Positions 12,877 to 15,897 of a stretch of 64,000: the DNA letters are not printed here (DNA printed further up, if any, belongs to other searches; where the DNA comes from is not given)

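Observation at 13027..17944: Cysteine-cluster-less molybdopterin-oxidoreductase-fold protein co-operonic with a cNMP-binding histidine kinase and a response regulator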

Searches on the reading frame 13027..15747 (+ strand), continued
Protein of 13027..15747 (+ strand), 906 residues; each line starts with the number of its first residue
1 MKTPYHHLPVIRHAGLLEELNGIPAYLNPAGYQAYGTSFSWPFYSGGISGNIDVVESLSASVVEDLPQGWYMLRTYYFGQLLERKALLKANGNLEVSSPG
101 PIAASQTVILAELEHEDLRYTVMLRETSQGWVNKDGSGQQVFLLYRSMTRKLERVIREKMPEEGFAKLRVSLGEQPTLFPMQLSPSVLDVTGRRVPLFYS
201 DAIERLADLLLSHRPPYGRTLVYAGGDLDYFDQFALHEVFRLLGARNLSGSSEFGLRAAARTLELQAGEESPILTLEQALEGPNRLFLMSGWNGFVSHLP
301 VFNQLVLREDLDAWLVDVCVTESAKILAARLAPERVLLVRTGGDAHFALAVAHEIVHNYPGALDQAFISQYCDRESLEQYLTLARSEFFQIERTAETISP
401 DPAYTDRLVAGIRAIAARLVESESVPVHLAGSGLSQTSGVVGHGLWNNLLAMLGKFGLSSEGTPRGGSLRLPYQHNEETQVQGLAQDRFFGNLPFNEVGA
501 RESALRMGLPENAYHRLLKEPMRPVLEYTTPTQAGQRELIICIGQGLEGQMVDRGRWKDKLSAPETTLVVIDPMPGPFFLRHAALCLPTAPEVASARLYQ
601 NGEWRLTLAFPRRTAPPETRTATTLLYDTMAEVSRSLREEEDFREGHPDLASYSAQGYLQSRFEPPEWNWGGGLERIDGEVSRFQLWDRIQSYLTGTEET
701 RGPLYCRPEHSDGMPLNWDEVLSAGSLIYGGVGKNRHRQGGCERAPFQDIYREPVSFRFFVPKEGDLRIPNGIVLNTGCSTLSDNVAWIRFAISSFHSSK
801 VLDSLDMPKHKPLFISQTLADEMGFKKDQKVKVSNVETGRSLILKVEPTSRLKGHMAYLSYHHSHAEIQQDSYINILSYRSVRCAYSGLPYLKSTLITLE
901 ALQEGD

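Call 17: find_encoding_contigs(protein=P0037, flank=8000, max_places=1)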
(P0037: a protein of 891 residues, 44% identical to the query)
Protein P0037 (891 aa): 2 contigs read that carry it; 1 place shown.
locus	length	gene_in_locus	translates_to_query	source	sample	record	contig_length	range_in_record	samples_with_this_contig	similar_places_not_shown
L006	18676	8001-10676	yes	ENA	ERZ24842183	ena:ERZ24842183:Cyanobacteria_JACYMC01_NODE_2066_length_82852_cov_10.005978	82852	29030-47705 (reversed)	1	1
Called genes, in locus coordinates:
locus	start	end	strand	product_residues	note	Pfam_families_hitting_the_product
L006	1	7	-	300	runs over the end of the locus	PF00226:DnaJ, PF01556:DnaJ_C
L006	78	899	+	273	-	PF01925:TauE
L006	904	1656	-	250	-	-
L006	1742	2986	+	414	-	PF18348:SH3_16, PF00877:NLPC_P60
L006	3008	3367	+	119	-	-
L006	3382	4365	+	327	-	PF00535:Glycos_transf_2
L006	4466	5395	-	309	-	PF00487:FA_desaturase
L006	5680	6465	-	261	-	PF00378:ECH_1, PF16113:ECH_2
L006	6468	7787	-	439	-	PF02779:Transket_pyr, PF02780:Transketolase_C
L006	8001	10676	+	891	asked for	-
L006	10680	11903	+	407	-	PF00027:cNMP_binding, PF00512:HisKA, PF02518:HATPase_c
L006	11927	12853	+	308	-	PF00072:Response_reg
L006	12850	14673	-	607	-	-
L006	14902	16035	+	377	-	PF08442:ATP-grasp_2, PF24948:Citrate_synth_N, PF00549:Ligase_CoA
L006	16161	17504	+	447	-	PF22148:Fervidolysin_NPro-like, PF00082:Peptidase_S8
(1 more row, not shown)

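Call 18: find_encoding_contigs(protein=P0006, flank=8000, max_places=1)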
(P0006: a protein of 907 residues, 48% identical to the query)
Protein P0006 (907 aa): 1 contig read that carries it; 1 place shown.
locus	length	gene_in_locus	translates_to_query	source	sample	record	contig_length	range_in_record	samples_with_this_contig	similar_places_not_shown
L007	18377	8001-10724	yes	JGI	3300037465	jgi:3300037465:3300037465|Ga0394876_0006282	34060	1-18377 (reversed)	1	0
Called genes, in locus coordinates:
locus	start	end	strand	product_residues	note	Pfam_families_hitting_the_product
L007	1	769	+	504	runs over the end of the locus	PF13709:DUF4159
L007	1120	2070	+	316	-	PF13191:AAA_16 (faint), PF01695:IstB_IS21 (weak), PF02562:PhoH, PF13604:AAA_30, PF13245:AAA_19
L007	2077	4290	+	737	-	PF07697:7TMR-HDED, PF07698:7TM-7TMR_HD, PF01966:HD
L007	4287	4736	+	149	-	PF02130:YbeY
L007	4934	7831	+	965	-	PF00092:VWA (weak), PF13519:VWA_2, PF00801:PKD, PF18911:PKD_4, PF06832:BiPBP_C (faint), PF00801:PKD (weak), PF18911:PKD_4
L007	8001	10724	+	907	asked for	PF01568:Molydop_binding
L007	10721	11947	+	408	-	PF00027:cNMP_binding, PF00512:HisKA (weak), PF02518:HATPase_c, PF13581:HATPase_c_2 (weak)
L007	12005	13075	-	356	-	PF00158:Sigma54_activat, PF00493:MCM (faint), PF14532:Sigma54_activ_2, PF00004:AAA (weak), PF07724:AAA_2 (weak), PF07728:AAA_5, PF25601:AAA_lid_14, PF02954:HTH_8, +2 more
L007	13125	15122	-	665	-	PF00072:Response_reg, PF00989:PAS, PF08448:PAS_4, PF08447:PAS_3, PF00512:HisKA, PF02518:HATPase_c, PF00072:Response_reg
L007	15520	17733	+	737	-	PF00403:HMA, PF00122:E1-E2_ATPase, PF00702:Hydrolase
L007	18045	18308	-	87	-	-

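Call 19: find_encoding_contigs(protein=P0025, flank=8000, max_places=1)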
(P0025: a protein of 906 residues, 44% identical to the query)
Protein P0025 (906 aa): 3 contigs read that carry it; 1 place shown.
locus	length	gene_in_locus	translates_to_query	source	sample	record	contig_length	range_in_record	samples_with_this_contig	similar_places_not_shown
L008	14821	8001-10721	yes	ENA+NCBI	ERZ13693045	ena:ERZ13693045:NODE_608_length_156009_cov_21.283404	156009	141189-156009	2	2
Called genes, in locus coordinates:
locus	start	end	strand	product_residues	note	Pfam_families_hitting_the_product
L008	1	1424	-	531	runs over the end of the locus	-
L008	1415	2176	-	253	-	PF00005:ABC_tran, PF13304:AAA_21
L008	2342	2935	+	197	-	-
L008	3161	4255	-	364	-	PF00793:DAHP_synth_1, PF01817:CM_2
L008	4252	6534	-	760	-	PF00155:Aminotran_1_2, PF02826:2-Hacid_dh_C (weak), PF02153:PDH_N, PF03446:NAD_binding_2 (weak), PF03807:F420_oxidored (weak), PF20463:PDH_C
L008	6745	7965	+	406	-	PF00027:cNMP_binding, PF02518:HATPase_c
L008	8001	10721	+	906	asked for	PF01568:Molydop_binding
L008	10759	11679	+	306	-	PF00072:Response_reg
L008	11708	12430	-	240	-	PF13489:Methyltransf_23, PF13649:Methyltransf_25, PF13847:Methyltransf_31, PF08241:Methyltransf_11, PF08242:Methyltransf_12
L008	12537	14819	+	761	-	?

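Call 20: find_encoding_contigs(protein=P0028, flank=8000, max_places=1)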
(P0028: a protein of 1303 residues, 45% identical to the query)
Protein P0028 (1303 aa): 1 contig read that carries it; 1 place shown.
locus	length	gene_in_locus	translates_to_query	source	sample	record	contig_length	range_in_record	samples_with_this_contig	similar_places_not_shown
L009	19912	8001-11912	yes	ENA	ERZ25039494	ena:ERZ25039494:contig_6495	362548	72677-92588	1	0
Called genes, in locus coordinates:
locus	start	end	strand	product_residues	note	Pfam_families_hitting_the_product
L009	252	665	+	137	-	PF00011:HSP20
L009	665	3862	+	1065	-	PF02190:LON_substr_bdg, PF00004:AAA, PF07728:AAA_5, PF22667:Lon_lid, PF05362:Lon_C, PF13541:ChlI (weak), PF11172:DUF2959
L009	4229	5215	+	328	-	PF00072:Response_reg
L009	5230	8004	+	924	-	PF07690:MFS_1, PF00027:cNMP_binding, PF13581:HATPase_c_2 (faint), PF02518:HATPase_c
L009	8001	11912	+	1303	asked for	PF01568:Molydop_binding, PF00970:FAD_binding_6, PF00175:NAD_binding_1, PF00111:Fer2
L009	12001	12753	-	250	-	PF02812:ELFV_dehydrog_N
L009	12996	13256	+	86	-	PF01402:RHH_1 (faint)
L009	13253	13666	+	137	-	PF01850:PIN (weak)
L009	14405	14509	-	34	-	-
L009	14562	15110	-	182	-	PF00593:TonB_dep_Rec_b-barrel (weak)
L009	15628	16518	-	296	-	PF00072:Response_reg (weak)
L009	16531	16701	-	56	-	-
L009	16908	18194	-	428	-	PF00551:Formyl_trans_N (weak), PF02911:Formyl_trans_C, PF00378:ECH_1 (weak)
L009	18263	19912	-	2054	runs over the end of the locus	PF10091:Glycoamylase, PF06165:GH94_b-supersand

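Call 24: search_solved_structures(query=A2, max_evalue=1, show_alignments=2)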
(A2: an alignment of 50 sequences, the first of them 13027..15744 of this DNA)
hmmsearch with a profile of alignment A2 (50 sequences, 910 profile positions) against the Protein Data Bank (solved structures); distinct sequences matched with E-value up to 1: 12.
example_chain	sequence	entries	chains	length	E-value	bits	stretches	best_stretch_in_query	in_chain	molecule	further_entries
9wxb_B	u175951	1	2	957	2.6e-07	32.1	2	807-892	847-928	Formate dehydrogenase alpha subunit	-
2jim_A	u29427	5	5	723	1.8e-06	29.3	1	226-613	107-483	PERIPLASMIC NITRATE REDUCTASE | PROTEIN (PERIPLASMIC NITRATE REDUCTASE)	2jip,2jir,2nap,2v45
2jio_A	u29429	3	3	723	1.8e-06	29.3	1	226-613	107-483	PERIPLASMIC NITRATE REDUCTASE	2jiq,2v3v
6tg9_A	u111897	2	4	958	4.1e-06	28.1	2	813-893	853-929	Formate dehydrogenase subunit alpha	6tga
9pxt_A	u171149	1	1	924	0.0001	23.5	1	811-902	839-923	Periplasmic nitrate reductase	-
1ogy_A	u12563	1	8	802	0.00012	23.3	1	174-375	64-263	PERIPLASMIC NITRATE REDUCTASE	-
2vpw_A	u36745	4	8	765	0.00014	23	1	801-862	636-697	THIOSULFATE REDUCTASE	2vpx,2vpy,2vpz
2nya_A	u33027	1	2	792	0.0044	18.1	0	811-903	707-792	Periplasmic nitrate reductase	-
8rqz_C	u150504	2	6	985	0.019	16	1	813-865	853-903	Probable oxidoreductase YjgC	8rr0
9gzq_A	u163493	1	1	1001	0.019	16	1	813-865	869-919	Probable oxidoreductase YjgC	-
1tmo_A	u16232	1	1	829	0.02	15.9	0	337-384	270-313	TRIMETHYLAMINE N-OXIDE REDUCTASE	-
9vap_A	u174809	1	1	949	0.048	14.7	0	184-327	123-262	Formate dehydrogenase molybdopterin-binding subunit FdhA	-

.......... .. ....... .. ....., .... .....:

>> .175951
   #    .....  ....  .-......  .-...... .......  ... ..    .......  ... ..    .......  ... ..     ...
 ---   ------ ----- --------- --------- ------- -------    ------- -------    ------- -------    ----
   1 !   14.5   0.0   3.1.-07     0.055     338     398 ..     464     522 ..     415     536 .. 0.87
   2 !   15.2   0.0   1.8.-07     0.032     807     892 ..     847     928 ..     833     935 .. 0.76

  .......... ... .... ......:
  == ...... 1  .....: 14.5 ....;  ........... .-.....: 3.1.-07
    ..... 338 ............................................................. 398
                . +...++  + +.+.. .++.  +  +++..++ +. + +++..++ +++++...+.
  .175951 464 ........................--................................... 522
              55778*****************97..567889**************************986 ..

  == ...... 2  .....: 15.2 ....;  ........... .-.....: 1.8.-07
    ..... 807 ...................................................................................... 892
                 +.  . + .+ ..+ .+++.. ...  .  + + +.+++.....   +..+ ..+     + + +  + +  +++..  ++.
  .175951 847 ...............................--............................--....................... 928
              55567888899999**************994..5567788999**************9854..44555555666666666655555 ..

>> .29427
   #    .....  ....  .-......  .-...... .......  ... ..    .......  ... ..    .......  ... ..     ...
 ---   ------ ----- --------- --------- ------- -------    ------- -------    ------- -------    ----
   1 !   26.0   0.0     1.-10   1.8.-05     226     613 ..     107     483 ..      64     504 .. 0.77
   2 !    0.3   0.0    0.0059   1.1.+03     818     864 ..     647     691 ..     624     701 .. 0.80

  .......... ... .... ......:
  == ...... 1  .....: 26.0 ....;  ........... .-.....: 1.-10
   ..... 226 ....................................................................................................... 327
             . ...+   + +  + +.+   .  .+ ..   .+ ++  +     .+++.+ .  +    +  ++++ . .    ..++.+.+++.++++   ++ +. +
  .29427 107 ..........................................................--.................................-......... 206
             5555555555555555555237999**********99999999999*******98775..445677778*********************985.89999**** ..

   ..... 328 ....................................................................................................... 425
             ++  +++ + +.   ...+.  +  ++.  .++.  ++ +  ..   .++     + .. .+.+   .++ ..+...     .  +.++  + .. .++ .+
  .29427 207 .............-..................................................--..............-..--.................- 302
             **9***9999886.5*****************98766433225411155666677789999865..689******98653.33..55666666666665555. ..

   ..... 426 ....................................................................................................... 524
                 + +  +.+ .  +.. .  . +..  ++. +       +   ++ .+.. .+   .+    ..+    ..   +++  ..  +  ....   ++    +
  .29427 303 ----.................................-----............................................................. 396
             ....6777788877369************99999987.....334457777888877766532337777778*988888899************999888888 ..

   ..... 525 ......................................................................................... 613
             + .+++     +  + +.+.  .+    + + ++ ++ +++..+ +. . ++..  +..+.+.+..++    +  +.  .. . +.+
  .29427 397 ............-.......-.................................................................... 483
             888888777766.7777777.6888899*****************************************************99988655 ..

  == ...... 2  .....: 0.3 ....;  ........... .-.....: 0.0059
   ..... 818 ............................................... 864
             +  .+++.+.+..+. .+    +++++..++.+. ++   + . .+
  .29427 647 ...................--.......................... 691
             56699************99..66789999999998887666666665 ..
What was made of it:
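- On Mo/W-bisPGD (DMSO reductase) superfamily: Profile against PDB E 2.6e-7 and 1.8e-6 (call 24).
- Checked: a family profile against PDB sequences: Fdh alpha E 2.6e-7, NapA E 1.8e-6 (call 24);
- Family profile against PDB: Fdh E 2.6e-7, NapA E 1.8e-6, with the family Cys aligned to NapA Cys140 (call 24).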
